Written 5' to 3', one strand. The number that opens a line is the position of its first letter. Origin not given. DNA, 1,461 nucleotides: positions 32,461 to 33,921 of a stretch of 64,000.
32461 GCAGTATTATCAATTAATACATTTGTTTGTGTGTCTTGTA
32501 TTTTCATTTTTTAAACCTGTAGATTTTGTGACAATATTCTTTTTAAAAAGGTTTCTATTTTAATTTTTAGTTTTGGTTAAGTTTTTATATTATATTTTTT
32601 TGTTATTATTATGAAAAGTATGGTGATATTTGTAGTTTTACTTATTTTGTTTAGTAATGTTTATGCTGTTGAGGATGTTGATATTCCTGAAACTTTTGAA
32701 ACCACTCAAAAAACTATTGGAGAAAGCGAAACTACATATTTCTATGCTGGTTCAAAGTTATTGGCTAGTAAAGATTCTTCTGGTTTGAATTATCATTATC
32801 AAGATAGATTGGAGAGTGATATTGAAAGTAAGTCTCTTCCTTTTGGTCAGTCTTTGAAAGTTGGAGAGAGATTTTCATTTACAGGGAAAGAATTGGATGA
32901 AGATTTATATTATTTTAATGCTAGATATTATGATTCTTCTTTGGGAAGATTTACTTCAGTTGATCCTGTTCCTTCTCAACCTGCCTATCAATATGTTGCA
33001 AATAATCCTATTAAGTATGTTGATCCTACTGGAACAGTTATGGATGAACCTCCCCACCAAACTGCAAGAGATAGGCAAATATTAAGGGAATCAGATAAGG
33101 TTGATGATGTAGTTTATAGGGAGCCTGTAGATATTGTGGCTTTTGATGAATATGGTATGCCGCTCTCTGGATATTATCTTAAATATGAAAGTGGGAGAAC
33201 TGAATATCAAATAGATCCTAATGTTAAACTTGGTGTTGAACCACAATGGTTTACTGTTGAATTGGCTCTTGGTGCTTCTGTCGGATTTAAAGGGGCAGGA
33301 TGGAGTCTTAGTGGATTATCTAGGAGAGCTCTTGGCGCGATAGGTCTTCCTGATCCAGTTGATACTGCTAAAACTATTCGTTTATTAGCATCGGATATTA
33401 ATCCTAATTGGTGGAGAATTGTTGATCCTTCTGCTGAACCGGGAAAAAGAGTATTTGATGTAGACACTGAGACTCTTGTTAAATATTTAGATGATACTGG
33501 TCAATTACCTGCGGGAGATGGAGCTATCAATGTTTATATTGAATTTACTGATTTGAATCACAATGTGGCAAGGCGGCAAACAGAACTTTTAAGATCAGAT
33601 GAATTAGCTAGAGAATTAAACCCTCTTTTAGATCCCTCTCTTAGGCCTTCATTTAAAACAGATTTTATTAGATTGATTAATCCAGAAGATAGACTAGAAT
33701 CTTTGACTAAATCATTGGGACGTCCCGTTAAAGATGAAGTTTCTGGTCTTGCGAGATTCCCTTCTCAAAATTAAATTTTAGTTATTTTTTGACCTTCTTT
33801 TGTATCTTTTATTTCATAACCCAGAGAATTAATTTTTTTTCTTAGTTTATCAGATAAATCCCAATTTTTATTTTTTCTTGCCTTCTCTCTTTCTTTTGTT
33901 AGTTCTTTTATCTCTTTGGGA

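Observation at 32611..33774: Minimal RHS-core polymorphic-toxin-like gene in an archaeal housekeeping neighbourhood, with no adjacent immunity gene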

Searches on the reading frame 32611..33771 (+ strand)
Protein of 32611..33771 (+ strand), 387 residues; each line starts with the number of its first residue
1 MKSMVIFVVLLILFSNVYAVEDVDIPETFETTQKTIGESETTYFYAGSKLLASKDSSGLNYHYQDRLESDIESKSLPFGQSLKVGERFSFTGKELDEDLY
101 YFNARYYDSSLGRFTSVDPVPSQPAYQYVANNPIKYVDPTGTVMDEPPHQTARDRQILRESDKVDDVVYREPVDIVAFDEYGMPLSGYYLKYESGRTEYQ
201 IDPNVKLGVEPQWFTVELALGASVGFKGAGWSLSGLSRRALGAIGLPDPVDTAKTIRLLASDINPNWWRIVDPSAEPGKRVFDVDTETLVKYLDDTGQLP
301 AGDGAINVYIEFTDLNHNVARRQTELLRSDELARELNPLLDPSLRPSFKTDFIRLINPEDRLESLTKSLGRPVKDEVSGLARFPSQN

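Call 3: search_protein_families(library=pfam, proteins=[window:32611-33771:+], max_evalue=1)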
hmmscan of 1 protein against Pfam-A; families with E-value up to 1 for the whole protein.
window:32611-33771:+ (387 aa): 2 families
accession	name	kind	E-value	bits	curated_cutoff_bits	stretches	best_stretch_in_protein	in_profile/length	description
PF22856.1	Tal-1A_2A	-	0.16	12.8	27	0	292-298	4-10/11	Peptide tarsal-less 1A/2A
PF15088.11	NADH_dh_m_C1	-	0.64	10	27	0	210-225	11-26/49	NADH dehydrogenase [ubiquinone] 1 subunit C1, mitochondrial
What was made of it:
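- On RHS / YD-repeat polymorphic toxins (Rhs, TcC): Pfam finds no RHS_repeat (call 3).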

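Call 4: search_protein_families(library=ncbifam, proteins=[window:32611-33771:+], max_evalue=1)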
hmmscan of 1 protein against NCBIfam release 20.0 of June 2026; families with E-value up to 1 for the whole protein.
window:32611-33771:+ (387 aa): 2 families
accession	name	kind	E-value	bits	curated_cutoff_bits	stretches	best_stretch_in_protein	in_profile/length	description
TIGR03696.1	Rhs_assc_core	domain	1.1e-18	67.4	32.5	1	77-141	3-75/76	RHS repeat-associated core domain-containing protein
NF041261.1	RHS_core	equivalog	0.0061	14.4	2000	1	86-141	1201-1260/1261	RHS element core protein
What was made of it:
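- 32734..33033 (+): Shell-less RHS end module, aa 42-141. It has two YD-type hairpins (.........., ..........) followed by the RHS-associated core (aa 77-141, nt 32839-33033). TIGR03696 scores 67.4 bits (call 4).
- On RHS / YD-repeat polymorphic toxins (Rhs, TcC): 67.4 bits against a cut-off of 32.5, at aa 77-141, covering profile positions 3-75 of 76 (call 4). NF041261 RHS_core scores 14.4 bits against a cut-off of 2000 (call 4).
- Checked: RHS end piece: TIGR03696 Rhs_assc_core scores 67.4 bits (cut-off 32.5) at aa 77-141 (call 4). The full-length RHS_core model NF041261 scores 14 bits against a cut-off of 2000 (call 4), so there is no shell.
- RHS homology: TIGR03696 scores 67.4 bits against a cut-off of 32.5 (call 4).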

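Call 5: search_solved_structures(query=window:32611-33771:+, max_evalue=1, show_alignments=2)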
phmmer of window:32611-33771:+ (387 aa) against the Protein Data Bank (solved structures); distinct sequences matched with E-value up to 1: 23.
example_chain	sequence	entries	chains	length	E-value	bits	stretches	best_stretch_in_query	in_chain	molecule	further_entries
8fjp_A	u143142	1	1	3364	1.4e-07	34.2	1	78-143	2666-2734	salivary gland surface protein 1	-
8h8b_A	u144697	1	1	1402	7e-06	28.6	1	89-165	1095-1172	Putative Rhs-family protein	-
8h8a_A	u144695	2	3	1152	2.1e-05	27.1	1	89-141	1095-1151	Putative Rhs-family protein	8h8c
9on3_A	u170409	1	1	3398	4.7e-05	25.9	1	78-142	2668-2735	SGS4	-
9c4k_Q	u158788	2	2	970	0.0001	24.8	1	89-143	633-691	Toxin subunit YenC2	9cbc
6sup_A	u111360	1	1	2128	0.00017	24.1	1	88-146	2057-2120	TcdB2,TccC3,Cell division control protein 42 homolog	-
4igl_B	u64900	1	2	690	0.00023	23.6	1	89-141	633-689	YenC2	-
6suq_A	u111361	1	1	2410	0.00026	23.5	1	88-143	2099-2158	TcdB2,TccC3,Genome polyprotein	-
6h6e_F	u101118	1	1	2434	0.00026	23.5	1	88-143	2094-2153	TcdB2,TccC3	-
7q97_A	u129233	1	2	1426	0.00027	23.4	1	88-144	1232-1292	Rhs family protein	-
6suf_F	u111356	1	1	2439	0.00027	23.4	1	88-143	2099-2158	TcdB2,TccC3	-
6h6g_A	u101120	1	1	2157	0.00084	21.8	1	88-141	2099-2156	TcdB2,TccC3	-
4o9x_A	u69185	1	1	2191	0.00086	21.8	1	88-141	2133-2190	TcdB2, TccC3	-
5kis_B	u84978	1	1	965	0.00099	21.6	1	89-143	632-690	RHS2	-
8qjc_A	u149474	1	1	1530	0.0018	20.7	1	87-146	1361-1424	T6SS-associated Rhs core and toxin domain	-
8cp6_B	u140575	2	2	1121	0.15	14.4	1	89-141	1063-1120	Toxin protein Tse5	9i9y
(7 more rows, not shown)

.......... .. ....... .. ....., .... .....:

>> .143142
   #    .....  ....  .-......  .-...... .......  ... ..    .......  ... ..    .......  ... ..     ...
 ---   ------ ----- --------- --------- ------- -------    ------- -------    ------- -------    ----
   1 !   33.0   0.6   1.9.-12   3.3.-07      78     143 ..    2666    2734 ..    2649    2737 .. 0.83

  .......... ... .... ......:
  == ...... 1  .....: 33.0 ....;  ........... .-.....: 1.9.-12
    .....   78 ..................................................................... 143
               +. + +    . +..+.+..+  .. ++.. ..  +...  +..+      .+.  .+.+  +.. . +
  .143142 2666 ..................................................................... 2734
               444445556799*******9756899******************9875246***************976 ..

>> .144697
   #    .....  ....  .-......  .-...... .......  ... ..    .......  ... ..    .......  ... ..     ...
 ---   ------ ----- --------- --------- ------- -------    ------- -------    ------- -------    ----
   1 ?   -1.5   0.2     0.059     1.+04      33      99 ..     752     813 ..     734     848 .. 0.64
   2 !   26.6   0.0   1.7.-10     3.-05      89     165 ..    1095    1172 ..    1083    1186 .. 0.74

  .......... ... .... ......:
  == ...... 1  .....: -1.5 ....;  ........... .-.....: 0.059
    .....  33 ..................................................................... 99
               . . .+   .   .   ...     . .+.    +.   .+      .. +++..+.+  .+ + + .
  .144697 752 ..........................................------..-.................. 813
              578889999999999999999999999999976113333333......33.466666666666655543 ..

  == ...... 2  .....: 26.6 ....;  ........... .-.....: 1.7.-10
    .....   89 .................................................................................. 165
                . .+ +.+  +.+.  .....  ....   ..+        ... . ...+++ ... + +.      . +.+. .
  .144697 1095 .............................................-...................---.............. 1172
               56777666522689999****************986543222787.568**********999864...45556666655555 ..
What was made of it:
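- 32734..33033 (+): It matches the C-terminal ends of solved Rhs and TcC cores (call 5).
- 32962..32964 (+): Asp118, in the first DP motif (SVDPV). It aligns with the first catalytic aspartate of Rhs and TcC autoproteases. The alignments in call 5 place it on the first DP of SGS1 and 8H8B.
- On RHS / YD-repeat polymorphic toxins (Rhs, TcC): P133-xxxx-D138-P-T-G141 and D118-P align to the DP motifs of solved cores (call 5).
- Closest known: T6SS Rhs effectors. Same: The RHS-associated core is homologous (TIGR03696; PDB matches to 7Q97, 8H8A/B, 8CP6, 4IGL, 4O9X, 6H6E; calls 4, 5).
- Checked: It matches the last ~55-65 residues of solved Rhs, TcC and SGS1 cores (call 5).
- The module aligns with the final residues of solved Rhs, TcC and SGS1 cores, with D118 and D138 falling on their DP motifs (call 5).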

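Call 7: find_homologous_proteins(query=window:32611-33771:+, max_evalue=0.001)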
Query window:32611-33771:+ (387 aa): 276 proteins with E <= 0.001 among 8000 candidates; the best 120 are listed.
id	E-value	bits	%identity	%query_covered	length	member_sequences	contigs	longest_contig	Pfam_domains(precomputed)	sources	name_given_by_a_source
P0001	1.7e-257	872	100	100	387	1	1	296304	-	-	-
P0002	3.8e-82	295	84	43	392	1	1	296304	-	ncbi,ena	-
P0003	8.7e-79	284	88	38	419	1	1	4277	-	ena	-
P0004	7.3e-67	244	79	39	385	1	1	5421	-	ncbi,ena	-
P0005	1.6e-63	233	64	49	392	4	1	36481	-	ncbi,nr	ncbi:MAG: hypothetical protein HN374_00065 [Cryomorphaceae bacterium]|nr:hypothetical protein [Cryom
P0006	5.5e-63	232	76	37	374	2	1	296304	-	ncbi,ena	-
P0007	1.0e-62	231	67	42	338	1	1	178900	PF13645.12,PF03734.20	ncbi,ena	-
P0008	7.7e-62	228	76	35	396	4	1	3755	-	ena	-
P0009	1.8e-59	220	74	37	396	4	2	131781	-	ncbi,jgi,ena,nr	ncbi:MAG: RHS repeat-associated core domain-containing protein [Cryomorphaceae bacterium]|jgi:RHS re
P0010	1.0e-57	214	67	40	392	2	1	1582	-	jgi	-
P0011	2.1e-55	207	72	36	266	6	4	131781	-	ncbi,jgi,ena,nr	ncbi:RHS repeat-associated core domain-containing protein [Candidatus Woesearchaeota archaeon]|jgi:R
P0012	2.2e-55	206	67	37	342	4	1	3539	PF18962.8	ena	-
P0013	2.7e-55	206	70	37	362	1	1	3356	-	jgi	-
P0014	4.9e-52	195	66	38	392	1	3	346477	-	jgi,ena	jgi:RHS repeat-associated protein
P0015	1.5e-51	194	65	36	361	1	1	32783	-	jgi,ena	jgi:RHS repeat-associated protein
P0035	3.1e-44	170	61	33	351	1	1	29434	-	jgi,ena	jgi:RHS repeat-associated protein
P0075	6.9e-40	155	57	32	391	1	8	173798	-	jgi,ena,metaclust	metaclust:\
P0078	8.7e-40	155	60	33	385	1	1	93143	-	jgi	-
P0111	3.6e-36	143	47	43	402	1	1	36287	-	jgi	-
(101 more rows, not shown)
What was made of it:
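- Copy number: several paralogues are seen on contigs of one recorded length, for example 3 at 296 kb, 5 at 346 kb and 4 at 93 kb (call 7). The same complete architecture recurs in at least 276 protein clusters (call 7).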

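Call 15: find_encoding_contigs(protein=P0002, flank=6000, max_places=3)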
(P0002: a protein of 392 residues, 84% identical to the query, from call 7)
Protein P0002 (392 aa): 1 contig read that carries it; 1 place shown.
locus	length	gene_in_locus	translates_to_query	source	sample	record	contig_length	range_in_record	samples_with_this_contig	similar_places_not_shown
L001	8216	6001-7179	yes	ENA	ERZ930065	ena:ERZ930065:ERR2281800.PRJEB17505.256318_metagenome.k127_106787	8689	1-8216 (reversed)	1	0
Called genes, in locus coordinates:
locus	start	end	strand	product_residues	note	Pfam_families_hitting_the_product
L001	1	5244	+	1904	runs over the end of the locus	?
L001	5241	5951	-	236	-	PF01135:PCMT (weak), PF00398:RrnaAD, PF08704:GCD14, PF13847:Methyltransf_31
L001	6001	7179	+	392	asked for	-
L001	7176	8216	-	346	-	?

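Call 16: find_encoding_contigs(protein=P0006, flank=6000, max_places=3)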
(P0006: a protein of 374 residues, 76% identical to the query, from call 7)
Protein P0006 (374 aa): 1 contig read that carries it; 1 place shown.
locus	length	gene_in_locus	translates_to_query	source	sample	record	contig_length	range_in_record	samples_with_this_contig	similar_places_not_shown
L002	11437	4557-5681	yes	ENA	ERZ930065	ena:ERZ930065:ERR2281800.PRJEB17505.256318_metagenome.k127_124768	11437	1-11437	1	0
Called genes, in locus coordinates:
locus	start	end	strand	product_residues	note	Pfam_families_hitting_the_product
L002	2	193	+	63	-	?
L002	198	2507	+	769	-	PF02359:CDC48_N, PF02933:CDC48_2, PF00004:AAA, PF05496:RuvB_N, PF07724:AAA_2 (weak), PF17862:AAA_lid_3, PF00004:AAA, PF17862:AAA_lid_3, +36 more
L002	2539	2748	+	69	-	PF05154:TM2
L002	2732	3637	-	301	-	PF01207:Dus, PF01180:DHO_dh (weak), PF00977:His_biosynth (weak)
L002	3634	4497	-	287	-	PF00557:Peptidase_M24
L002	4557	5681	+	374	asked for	-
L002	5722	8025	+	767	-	PF13482:RNase_H_2 (faint), PF03104:DNA_pol_B_exo1, PF00136:DNA_pol_B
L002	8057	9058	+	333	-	PF00752:XPG_N, PF00867:XPG_I, PF01367:5_3_exonuc (weak)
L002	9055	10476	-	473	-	-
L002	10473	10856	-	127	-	-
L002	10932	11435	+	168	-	?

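Call 26: find_related_loci(query=A2, collection=genome_contigs, flank=5000)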
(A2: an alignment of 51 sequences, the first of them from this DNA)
Query A2 (387 aa) in genome_contigs; peptide patterns used: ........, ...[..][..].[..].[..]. (x = any residue, [..] = any of these).
599 stretches matched a pattern (row limit reached: there are more); 532 encode a relative of the query (tblastn E <= 1e-3); the best 80 are kept; 79 distinct loci.
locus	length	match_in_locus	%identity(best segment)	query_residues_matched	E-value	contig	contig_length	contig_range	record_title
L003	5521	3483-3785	55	41-141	1e-31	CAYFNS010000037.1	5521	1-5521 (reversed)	MAG TPA_asm: Candidatus Woesearchaeota archaeon isolate ERP019367_co2_146 genome assembly, contig: NODE_8465_length_5521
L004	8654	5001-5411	50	13-141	8e-29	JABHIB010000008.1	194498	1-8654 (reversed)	MAG: archaeon isolate SI037_bin53 k141_1031403, whole genome shotgun sequence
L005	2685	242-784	35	10-176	7e-22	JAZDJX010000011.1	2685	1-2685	MAG: Candidatus Aenigmatarchaeota archaeon isolate MEGAHIT-group-0.506 k141_11839366, whole genome shotgun sequence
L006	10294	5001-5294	52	59-141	7e-20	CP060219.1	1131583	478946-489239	MAG: Candidatus Woesearchaeota archaeon isolate HK-STAS-Nano-3 chromosome, complete genome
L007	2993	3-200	65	79-142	1e-19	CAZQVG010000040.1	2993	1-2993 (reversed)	MAG TPA_asm: Candidatus Woesearchaeota archaeon isolate binchicken_co64_117 genome assembly, contig: NODE_19934_length_2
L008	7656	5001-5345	47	39-141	2e-19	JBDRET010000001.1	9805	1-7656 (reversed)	MAG: Candidatus Woesearchaeota archaeon isolate MEGAHIT-group-1.33 k141_11477866, whole genome shotgun sequence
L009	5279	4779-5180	43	29-142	8e-19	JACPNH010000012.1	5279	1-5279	MAG: Candidatus Woesearchaeota archaeon isolate NC_groundwater_570_Ag_S-0.1um_32_8 S35_SO-1_scaffold_73697, whole genome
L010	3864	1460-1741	48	53-141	3e-18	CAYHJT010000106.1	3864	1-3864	MAG TPA_asm: Candidatus Woesearchaeota archaeon isolate ERP119705_co13_255 genome assembly, contig: NODE_30444_length_38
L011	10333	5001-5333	42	43-141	1e-17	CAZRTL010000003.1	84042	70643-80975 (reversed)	MAG TPA_asm: Candidatus Woesearchaeota archaeon isolate binchicken_co141_573 genome assembly, contig: NODE_992_length_84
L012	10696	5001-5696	31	23-226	4e-17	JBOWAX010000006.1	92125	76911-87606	MAG: Dehalogenimonas sp. isolate TCA1 NODE_93_length_92125_cov_151.905085, whole genome shotgun sequence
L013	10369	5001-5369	39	43-141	3e-16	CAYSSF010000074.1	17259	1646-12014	MAG TPA_asm: uncultured Syntrophaceae bacterium isolate SRP062349_co5_36 genome assembly, contig: NODE_1083_length_17259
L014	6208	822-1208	41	41-147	6e-16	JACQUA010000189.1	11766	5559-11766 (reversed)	MAG: Chloroflexi bacterium isolate NC_groundwater_1425_Ag_S-0.65um_59_63 S_p65_S5_coassembly_k141_2325797, whole genome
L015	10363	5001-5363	37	43-147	5e-16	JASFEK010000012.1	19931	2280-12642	MAG: candidate division WOR-3 bacterium isolate D0606M12metaG_Bin_316 D0606M12metaG_FD_scaffold_563_c1, whole genome sho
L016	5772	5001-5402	36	35-146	6e-16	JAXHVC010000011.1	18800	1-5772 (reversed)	MAG: Chloroflexota bacterium isolate MAG67_tar_biofilm MAG67_11, whole genome shotgun sequence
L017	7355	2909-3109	52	87-147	3e-15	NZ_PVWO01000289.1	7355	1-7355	Chamaesiphon polymorphus CCALA 037 NODE_679_length_7355_cov_5.3255_ID_81605, whole genome shotgun sequence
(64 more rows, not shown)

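Call 38: search_protein_families(library=pfam, alignment_id=A3, max_evalue=0.01)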
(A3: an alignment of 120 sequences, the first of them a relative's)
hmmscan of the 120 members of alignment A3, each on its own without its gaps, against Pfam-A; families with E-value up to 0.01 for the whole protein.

A. member 1, P0001 (387 aa): 0 families

B. families by the number of members that match (of 120 scanned): 9 families
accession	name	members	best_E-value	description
PF13860.13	FlgD_ig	3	3.1e-09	FlgD Ig-like domain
PF18962.6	Por_Secre_tail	3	2.9e-05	Secretion system C-terminal sorting domain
PF14449.11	PT-TG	2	1.3e-06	Pre-toxin TG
PF03734.19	YkuD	1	5.2e-11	L,D-transpeptidase catalytic domain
PF13645.11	YkuD_2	1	8e-08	L,D-transpeptidase catalytic domain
PF16138.10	DUF4846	1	1.6e-06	Domain of unknown function (4846)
PF07519.17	Tannase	1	0.00026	Tannase and feruloyl esterase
PF03672.18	UPF0154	1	0.00054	Uncharacterised protein family (UPF0154)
PF11414.13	Suppressor_APC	1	0.0081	Adenomatous polyposis coli tumour suppressor protein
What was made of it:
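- No classic Tox/Ntox nuclease or deaminase Pfam families were hit in 120 members (call 38). Some sister C-terminal domains are Ig-like or T9SS-tail-like beta-sandwiches (call 38), which suggests binding rather than killing. Some sister C-terminal domains are FlgD-Ig or Por_Secre_tail-like beta-sandwiches (call 38). Two sister proteins carry the PT-TG pre-toxin domain (call 38). No Imm or Tox Pfam families were hit in 120 members (call 38).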

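Call 39: predict_structure(alignment_id=A2)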
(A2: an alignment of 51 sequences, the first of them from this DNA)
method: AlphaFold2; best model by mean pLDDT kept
length: 387 residues; sequences in the alignment: 51
mean_pLDDT: 48.9   pTM: 0.26
mean pLDDT of the five models: 48.9, 48.0, 47.5, 46.4, 45.1
residues with pLDDT >= 90: 15; 70-90: 53; 50-70: 65; < 50: 254
segments of 3 or more residues with pLDDT < 50: 28-31, 33-35, 65-106, 109-116, 128-133, 137-141, 145-150, 152-176, 182-184, 186-253, 302-327, 339-366, 368-387
pLDDT, mean of each block of 10 residues (from residue 1): 89 80 60 56 83 88 54 38 30 34 46 49 50 45 45 46 34 42 43 34 36 29 30 31 34 59 75 62 79 65 39 36 45 51 38 31 44 39 36
secondary structure, 60 per line:
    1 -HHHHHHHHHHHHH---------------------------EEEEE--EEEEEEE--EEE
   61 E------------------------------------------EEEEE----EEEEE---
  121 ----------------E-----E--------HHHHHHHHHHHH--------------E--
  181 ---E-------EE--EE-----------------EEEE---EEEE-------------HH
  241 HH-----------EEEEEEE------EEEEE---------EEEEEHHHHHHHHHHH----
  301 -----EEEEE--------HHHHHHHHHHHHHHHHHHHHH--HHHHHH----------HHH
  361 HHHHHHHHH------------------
elements in order: H2-14 E42-46 E49-55 E58-61 E104-108 E113-117 H152-163 E215-218 E222-225 H239-242 E254-260 E267-271 E281-285 H286-296 E306-310 H319-339 H342-347 H358-369
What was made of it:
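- AlphaFold2 gave low confidence for aa 65-141, even with 51 aligned sequences (call 39). AlphaFold2 does not fold aa 65-141 confidently as a monomer (call 39).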

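Call 48: find_encoding_contigs(protein=P0014, flank=5000, max_places=2)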
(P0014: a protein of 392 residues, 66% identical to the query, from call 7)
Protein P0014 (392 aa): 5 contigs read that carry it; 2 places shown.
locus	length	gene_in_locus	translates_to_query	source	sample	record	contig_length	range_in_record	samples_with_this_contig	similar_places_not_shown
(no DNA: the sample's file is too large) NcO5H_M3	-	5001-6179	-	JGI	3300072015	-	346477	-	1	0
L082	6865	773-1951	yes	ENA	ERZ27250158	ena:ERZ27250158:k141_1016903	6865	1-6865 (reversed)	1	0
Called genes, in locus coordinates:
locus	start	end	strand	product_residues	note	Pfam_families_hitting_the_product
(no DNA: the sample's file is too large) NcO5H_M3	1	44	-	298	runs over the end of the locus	-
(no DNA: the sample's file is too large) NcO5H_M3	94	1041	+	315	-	PF27663:Spore_coat_YutH (faint), PF01636:APH, PF02958:EcKL (weak)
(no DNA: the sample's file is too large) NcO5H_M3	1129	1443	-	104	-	PF18895:T4SS_pilin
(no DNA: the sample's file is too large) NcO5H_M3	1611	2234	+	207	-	PF03141:Methyltransf_29 (weak), PF13489:Methyltransf_23, PF01209:Ubie_methyltran, PF05175:MTS, PF13847:Methyltransf_31, PF08241:Methyltransf_11, PF08242:Methyltransf_12, PF13649:Methyltransf_25, +3 more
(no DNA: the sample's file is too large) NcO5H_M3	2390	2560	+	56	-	PF03911:Sec61_beta (weak)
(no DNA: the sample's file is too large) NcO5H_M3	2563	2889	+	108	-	PF01849:NAC, PF19026:UBA_HYPK (weak)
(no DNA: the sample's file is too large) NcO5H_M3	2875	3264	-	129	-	-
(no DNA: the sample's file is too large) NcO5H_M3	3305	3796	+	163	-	-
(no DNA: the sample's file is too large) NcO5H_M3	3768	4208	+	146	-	-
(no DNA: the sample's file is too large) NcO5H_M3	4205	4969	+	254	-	PF00142:Fer4_NifH (faint), PF01656:CbiA, PF10609:ParA, PF13614:AAA_31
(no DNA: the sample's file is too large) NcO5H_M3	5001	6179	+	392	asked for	-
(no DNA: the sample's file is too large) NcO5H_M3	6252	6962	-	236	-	-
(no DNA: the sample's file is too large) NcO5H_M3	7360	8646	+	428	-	PF01409:tRNA-synt_2d (faint), PF13393:tRNA-synt_His, PF03129:HGTP_anticodon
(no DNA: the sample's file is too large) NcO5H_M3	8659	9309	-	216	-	-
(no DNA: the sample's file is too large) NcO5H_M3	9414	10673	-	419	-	-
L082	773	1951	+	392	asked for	-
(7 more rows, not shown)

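Call 49: find_encoding_contigs(protein=P0078, flank=5000, max_places=2)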
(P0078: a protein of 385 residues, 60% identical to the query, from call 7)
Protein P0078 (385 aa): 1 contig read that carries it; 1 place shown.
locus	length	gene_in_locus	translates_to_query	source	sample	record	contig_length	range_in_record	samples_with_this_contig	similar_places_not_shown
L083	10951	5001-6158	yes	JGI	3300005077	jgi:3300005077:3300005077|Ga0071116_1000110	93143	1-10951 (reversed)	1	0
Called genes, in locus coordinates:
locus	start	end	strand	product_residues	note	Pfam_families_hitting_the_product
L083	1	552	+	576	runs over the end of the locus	-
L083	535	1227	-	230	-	-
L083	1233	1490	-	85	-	-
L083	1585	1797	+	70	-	-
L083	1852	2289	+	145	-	-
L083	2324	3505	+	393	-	PF09249:tRNA_NucTransf2, PF21133:CAA_C (weak)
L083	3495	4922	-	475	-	PF02310:B12-binding, PF04055:Radical_SAM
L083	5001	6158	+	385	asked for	-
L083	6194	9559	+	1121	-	PF13385:Laminin_G_3, PF25900:PAPPA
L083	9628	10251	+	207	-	PF02359:CDC48_N, PF02933:CDC48_2 (weak)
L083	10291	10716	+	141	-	-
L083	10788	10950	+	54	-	?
